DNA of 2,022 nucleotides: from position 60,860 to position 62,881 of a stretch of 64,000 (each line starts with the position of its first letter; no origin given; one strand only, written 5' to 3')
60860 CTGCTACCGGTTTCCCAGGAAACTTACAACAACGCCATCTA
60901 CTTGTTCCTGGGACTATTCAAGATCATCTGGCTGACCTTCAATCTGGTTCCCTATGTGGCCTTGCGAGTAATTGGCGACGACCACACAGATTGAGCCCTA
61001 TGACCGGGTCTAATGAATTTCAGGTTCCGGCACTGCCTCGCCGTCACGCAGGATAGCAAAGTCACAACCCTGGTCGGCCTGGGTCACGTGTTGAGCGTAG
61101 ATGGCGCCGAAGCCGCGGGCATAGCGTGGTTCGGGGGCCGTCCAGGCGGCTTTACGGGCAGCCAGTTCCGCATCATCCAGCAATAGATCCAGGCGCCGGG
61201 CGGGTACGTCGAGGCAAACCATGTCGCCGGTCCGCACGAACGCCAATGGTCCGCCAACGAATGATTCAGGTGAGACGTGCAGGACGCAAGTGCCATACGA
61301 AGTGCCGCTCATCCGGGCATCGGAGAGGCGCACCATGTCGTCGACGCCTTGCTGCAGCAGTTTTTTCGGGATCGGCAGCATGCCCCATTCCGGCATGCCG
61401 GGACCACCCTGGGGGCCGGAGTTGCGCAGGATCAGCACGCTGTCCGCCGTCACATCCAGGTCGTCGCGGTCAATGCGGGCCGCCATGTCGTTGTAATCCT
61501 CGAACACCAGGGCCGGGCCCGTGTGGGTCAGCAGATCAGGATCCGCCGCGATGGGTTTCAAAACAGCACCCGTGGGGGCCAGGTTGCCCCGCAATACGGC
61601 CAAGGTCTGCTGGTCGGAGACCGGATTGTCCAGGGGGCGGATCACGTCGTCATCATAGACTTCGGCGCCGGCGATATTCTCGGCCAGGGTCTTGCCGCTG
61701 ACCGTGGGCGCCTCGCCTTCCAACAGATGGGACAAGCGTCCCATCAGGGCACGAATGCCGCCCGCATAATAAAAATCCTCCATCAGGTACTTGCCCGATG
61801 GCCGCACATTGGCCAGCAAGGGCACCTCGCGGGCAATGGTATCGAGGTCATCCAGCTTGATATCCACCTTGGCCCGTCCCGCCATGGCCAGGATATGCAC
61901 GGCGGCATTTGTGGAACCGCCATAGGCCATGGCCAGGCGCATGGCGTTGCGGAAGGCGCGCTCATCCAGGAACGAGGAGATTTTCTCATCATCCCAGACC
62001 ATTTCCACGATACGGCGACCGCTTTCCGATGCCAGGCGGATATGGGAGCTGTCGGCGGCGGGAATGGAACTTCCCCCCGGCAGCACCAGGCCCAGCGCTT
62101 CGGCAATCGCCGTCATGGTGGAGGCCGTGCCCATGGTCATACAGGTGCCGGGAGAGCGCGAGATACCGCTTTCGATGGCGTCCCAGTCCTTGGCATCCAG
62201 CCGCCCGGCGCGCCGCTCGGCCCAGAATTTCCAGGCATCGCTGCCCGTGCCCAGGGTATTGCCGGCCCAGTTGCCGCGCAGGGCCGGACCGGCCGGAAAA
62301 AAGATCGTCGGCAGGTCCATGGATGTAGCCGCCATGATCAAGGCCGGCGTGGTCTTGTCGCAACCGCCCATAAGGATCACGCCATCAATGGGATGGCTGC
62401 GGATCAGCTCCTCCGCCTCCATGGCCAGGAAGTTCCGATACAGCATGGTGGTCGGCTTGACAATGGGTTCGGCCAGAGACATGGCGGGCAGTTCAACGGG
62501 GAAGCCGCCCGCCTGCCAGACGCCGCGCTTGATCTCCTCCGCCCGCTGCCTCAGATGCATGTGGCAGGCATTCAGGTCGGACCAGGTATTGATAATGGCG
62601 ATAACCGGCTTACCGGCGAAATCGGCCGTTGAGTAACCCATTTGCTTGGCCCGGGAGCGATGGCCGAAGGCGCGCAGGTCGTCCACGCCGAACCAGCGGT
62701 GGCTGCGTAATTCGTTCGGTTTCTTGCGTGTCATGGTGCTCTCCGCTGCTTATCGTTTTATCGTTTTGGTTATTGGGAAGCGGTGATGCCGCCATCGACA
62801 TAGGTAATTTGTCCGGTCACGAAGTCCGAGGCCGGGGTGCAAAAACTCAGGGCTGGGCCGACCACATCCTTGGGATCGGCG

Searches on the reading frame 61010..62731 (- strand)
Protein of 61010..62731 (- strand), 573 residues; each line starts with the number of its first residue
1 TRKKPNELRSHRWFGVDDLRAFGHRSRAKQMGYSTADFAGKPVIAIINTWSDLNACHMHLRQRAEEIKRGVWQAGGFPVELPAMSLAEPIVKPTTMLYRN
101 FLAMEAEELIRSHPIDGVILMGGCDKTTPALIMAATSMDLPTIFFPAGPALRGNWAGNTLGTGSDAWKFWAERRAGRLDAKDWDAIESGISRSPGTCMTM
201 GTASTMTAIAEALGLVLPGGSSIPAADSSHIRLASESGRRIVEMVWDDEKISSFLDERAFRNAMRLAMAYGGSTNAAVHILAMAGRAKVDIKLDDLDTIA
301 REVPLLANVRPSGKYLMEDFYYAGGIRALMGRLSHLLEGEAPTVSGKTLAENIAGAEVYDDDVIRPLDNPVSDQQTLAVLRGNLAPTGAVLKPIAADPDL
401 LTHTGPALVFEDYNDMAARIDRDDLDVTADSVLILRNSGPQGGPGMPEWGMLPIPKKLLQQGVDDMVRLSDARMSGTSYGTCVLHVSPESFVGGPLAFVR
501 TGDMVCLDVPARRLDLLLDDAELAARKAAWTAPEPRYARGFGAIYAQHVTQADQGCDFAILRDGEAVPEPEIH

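Call 8: search_protein_families(library=pfam, proteins=[window:61010-62731:-], max_evalue=0.001)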
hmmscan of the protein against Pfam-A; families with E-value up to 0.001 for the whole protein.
window:61010-62731:- (573 aa): 2 families
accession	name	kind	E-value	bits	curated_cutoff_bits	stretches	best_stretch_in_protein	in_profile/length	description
PF00920.27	ILVD_EDD_N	-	8.8e-105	350.8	27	1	41-352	1-316/316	Dihydroxy-acid/6-phosphogluconate dehydratase N-terminal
PF24877.1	ILV_EDD_C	-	4.8e-65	219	27.7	1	362-556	1-191/191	Dihydroxy-acid/6-phosphogluconate dehydratase C-terminal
